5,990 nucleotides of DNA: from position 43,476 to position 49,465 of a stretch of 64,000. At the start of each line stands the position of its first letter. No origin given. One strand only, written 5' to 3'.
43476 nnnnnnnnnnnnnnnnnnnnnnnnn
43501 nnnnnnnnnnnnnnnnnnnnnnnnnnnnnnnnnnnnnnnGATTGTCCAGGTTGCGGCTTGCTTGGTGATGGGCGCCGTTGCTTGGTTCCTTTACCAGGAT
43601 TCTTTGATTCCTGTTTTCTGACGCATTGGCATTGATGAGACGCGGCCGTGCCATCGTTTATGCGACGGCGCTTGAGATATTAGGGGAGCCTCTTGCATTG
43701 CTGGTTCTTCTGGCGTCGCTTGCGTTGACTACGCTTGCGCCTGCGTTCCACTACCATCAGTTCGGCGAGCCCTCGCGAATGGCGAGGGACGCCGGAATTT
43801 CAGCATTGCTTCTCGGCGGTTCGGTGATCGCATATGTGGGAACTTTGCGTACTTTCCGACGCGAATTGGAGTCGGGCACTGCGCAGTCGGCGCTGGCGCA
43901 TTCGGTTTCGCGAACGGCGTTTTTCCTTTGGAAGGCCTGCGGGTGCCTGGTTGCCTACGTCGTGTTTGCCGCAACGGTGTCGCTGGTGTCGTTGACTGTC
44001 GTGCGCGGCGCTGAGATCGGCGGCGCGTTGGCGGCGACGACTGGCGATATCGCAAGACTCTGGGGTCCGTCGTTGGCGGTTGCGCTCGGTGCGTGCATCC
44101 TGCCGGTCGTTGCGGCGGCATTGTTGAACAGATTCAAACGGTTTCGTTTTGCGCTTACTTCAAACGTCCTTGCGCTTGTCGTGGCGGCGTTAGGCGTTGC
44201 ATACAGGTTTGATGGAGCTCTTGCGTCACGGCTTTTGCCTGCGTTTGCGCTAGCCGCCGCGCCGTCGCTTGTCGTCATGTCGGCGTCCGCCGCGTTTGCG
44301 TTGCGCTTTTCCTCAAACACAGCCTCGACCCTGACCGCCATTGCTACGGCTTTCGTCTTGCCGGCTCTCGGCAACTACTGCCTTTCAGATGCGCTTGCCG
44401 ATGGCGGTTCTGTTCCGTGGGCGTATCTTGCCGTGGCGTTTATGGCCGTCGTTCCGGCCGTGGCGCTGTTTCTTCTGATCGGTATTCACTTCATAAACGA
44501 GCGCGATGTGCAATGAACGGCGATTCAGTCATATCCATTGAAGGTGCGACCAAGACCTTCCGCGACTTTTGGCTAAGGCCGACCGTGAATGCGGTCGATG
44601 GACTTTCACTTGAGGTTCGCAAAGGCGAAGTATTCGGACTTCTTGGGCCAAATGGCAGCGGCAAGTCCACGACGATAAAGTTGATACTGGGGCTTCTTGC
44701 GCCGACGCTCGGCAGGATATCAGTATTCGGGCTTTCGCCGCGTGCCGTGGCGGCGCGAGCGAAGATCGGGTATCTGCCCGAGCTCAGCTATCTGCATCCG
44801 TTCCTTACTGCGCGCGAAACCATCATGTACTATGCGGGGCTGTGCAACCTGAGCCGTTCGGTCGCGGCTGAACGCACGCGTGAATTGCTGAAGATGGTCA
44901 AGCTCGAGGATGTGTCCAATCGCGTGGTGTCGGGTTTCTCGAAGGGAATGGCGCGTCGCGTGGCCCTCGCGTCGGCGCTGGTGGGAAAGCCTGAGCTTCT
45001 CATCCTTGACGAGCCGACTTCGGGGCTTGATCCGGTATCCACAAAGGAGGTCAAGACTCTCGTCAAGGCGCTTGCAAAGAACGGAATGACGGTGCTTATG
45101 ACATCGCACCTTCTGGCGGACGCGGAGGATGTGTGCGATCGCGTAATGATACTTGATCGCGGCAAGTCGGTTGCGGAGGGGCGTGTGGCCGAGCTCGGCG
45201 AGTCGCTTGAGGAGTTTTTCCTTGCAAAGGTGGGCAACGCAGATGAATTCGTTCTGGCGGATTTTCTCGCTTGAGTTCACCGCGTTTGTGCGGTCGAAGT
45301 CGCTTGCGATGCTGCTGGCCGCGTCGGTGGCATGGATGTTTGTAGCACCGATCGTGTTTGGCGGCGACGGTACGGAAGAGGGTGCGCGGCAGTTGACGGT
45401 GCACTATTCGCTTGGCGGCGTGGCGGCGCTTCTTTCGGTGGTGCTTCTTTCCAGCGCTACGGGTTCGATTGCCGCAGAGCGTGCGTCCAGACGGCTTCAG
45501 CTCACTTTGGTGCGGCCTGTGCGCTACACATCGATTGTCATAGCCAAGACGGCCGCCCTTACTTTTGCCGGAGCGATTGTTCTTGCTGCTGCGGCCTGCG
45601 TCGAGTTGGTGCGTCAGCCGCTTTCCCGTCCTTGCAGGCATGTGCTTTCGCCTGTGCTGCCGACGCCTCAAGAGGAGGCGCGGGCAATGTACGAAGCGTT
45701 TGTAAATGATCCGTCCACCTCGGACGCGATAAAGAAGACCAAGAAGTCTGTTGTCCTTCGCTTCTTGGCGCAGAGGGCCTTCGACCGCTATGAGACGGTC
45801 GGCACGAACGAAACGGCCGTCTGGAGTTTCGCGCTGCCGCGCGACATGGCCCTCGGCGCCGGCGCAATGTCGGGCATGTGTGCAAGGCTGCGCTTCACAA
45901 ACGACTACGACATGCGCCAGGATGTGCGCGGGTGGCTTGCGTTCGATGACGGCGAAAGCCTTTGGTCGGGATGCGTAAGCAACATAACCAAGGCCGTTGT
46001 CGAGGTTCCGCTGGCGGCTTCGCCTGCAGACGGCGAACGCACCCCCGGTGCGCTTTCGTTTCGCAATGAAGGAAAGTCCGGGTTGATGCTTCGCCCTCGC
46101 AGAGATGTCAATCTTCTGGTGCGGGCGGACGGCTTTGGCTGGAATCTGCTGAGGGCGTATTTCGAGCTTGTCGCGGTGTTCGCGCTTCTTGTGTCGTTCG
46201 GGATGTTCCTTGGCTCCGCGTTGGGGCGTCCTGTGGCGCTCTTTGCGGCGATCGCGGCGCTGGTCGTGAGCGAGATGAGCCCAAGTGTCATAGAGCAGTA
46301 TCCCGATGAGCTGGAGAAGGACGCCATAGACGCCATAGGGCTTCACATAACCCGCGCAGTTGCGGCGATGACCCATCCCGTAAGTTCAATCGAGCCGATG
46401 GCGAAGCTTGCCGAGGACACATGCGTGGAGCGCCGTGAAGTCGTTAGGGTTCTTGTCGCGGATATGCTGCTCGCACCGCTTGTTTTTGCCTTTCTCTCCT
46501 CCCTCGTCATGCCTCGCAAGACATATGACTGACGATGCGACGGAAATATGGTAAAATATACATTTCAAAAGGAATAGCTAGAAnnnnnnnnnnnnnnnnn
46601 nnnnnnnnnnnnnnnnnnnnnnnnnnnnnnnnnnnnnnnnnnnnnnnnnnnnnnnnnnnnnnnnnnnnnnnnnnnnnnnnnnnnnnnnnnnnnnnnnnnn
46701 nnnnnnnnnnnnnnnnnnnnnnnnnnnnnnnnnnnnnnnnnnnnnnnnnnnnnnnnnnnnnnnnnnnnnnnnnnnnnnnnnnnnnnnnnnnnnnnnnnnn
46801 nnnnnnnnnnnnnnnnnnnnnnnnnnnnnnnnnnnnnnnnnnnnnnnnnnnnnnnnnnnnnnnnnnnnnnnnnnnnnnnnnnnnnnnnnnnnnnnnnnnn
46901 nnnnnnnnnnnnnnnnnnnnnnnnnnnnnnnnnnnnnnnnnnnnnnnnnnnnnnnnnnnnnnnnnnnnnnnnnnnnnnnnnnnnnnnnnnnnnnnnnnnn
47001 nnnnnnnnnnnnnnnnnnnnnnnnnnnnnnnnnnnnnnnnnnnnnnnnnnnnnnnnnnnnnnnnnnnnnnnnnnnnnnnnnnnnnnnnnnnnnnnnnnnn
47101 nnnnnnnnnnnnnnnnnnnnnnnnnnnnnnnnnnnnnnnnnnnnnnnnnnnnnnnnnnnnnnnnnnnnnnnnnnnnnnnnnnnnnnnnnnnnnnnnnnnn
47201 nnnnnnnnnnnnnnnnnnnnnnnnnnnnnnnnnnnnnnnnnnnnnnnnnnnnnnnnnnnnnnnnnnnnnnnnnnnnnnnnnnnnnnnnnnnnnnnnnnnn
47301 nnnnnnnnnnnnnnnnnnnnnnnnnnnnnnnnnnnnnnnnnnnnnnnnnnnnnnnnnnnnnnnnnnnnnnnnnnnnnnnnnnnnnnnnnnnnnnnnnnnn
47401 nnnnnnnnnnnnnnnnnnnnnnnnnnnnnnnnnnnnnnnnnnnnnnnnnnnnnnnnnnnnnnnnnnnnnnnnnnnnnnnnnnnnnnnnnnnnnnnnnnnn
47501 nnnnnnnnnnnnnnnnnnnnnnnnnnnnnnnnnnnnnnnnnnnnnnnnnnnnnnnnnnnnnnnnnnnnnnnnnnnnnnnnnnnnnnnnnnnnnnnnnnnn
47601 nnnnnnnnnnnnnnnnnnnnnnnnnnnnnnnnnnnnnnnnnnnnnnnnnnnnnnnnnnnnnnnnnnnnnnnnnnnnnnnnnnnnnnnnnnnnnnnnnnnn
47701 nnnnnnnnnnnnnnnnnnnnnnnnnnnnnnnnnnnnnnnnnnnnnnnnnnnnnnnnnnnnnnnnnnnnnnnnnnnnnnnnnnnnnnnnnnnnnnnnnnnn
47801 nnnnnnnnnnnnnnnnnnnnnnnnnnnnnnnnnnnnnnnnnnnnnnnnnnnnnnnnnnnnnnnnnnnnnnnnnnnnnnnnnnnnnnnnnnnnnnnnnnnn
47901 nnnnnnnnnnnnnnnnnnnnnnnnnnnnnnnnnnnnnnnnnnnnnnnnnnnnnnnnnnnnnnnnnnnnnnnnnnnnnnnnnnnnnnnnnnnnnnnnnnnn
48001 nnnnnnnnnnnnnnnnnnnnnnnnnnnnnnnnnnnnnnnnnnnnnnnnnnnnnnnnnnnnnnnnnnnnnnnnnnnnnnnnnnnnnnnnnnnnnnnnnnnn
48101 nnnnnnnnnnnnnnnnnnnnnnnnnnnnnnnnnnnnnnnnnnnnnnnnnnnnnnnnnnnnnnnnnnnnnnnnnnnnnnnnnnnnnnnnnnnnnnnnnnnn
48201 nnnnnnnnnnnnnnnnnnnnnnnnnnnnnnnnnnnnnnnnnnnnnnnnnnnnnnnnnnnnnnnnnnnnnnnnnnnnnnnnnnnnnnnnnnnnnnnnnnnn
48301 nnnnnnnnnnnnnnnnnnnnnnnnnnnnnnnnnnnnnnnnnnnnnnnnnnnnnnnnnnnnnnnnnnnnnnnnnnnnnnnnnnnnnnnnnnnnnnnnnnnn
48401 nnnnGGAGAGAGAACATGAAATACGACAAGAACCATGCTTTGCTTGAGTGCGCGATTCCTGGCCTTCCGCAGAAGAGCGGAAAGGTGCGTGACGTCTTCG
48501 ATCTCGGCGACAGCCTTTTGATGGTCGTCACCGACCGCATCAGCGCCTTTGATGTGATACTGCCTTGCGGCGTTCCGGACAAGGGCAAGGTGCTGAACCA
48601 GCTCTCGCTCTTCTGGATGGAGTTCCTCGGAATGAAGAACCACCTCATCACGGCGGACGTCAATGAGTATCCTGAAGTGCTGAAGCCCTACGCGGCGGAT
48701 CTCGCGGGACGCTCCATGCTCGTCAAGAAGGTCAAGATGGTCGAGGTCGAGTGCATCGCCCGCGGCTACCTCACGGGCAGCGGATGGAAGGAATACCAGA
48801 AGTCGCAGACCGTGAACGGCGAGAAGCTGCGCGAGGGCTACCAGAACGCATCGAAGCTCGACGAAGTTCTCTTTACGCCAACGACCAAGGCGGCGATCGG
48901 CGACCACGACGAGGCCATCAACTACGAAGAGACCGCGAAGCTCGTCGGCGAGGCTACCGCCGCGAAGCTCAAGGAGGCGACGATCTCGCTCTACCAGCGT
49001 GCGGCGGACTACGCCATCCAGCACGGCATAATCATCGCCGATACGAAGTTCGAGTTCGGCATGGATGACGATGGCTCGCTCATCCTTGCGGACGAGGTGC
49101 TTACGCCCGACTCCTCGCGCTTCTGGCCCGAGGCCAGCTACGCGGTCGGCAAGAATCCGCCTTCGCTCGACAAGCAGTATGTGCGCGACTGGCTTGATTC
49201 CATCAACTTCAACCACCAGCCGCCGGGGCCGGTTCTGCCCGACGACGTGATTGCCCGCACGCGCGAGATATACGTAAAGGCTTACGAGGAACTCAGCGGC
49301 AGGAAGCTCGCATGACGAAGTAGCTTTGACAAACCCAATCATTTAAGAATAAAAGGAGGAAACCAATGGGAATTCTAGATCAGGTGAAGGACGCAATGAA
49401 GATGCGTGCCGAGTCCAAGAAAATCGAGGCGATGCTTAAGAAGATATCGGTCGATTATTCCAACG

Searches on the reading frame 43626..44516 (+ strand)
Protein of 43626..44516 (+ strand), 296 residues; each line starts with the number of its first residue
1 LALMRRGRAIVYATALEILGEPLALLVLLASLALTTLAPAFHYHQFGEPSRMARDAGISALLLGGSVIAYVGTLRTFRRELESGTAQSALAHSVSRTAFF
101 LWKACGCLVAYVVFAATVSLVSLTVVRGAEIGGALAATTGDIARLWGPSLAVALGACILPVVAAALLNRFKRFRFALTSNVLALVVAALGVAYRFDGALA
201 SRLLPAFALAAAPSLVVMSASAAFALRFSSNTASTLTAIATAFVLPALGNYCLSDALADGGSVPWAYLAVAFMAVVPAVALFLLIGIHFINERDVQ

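Call 57: search_protein_families(library=pfam, proteins=[window:43626-44516:+])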
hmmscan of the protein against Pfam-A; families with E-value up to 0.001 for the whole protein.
window:43626-44516:+ (296 aa): 1 family
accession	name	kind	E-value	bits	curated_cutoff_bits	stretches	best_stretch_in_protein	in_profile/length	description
PF12730.13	ABC2_membrane_4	-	0.00031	21.2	27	1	16-178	20-170/179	ABC-2 family transporter protein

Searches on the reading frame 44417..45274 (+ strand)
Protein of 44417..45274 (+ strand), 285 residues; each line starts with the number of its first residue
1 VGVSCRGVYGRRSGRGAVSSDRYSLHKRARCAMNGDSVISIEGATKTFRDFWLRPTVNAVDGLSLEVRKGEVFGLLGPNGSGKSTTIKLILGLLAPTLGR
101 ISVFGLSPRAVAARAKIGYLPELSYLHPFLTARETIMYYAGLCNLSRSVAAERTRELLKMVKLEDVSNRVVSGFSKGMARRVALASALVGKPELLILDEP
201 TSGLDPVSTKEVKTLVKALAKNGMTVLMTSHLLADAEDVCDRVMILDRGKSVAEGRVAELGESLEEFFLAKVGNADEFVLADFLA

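Call 58: search_protein_families(library=pfam, proteins=[window:44417-45274:+])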
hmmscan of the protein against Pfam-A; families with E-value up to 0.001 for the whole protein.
window:44417-45274:+ (285 aa): 4 families
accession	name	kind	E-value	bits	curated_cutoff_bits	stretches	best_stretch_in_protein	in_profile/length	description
PF00005.33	ABC_tran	-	2e-31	109.9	25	1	61-202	2-137/137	ABC transporter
PF13304.12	AAA_21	-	5.1e-14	53.5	27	1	165-231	229-298/304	AAA domain, putative AbiEii toxin, Type IV TA system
PF13604.12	AAA_30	-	2.9e-05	24.3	27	1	71-228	19-121/191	AAA domain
PF02463.25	SMC_N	-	0.0004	20.3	40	0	73-90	27-44/220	RecF/RecN/SMC N terminal domain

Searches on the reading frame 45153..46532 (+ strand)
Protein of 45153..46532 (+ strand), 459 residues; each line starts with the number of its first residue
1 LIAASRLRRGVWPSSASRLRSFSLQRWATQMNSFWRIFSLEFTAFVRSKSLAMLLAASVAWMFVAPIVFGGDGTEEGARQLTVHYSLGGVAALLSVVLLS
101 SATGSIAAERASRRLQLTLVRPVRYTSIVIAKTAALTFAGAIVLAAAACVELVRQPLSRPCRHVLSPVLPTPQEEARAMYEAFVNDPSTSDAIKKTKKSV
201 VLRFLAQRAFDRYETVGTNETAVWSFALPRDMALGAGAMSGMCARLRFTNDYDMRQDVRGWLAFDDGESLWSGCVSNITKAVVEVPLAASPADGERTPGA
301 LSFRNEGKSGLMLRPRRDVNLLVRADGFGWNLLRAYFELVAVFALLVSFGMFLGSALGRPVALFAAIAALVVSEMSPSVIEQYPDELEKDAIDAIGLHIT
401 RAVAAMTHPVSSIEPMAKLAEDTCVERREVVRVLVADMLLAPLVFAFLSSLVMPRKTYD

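Call 58: search_protein_families(library=pfam, proteins=[window:45153-46532:+])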
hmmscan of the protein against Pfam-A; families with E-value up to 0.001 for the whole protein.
window:45153-46532:+ (459 aa): 1 family
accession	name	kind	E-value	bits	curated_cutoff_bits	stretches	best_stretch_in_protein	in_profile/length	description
PF12730.13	ABC2_membrane_4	-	1.7e-05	25.3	27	1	38-151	2-117/179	ABC-2 family transporter protein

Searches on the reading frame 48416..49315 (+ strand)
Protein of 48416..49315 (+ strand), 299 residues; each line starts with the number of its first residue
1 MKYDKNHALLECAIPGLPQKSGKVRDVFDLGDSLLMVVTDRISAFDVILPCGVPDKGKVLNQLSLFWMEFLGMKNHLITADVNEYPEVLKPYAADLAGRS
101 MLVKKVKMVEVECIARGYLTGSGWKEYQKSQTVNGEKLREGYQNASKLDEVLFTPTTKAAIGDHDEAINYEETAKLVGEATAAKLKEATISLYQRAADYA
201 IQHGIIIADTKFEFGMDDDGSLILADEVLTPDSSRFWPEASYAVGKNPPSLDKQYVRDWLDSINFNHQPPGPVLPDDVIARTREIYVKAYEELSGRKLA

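Call 58: search_protein_families(library=pfam, proteins=[window:48416-49315:+])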
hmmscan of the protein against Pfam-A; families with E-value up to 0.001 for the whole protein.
window:48416-49315:+ (299 aa): 1 family
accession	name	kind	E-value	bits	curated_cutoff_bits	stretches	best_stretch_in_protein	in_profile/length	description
PF01259.24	SAICAR_synt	-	5.7e-73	245.9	20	1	21-264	4-223/233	SAICAR synthetase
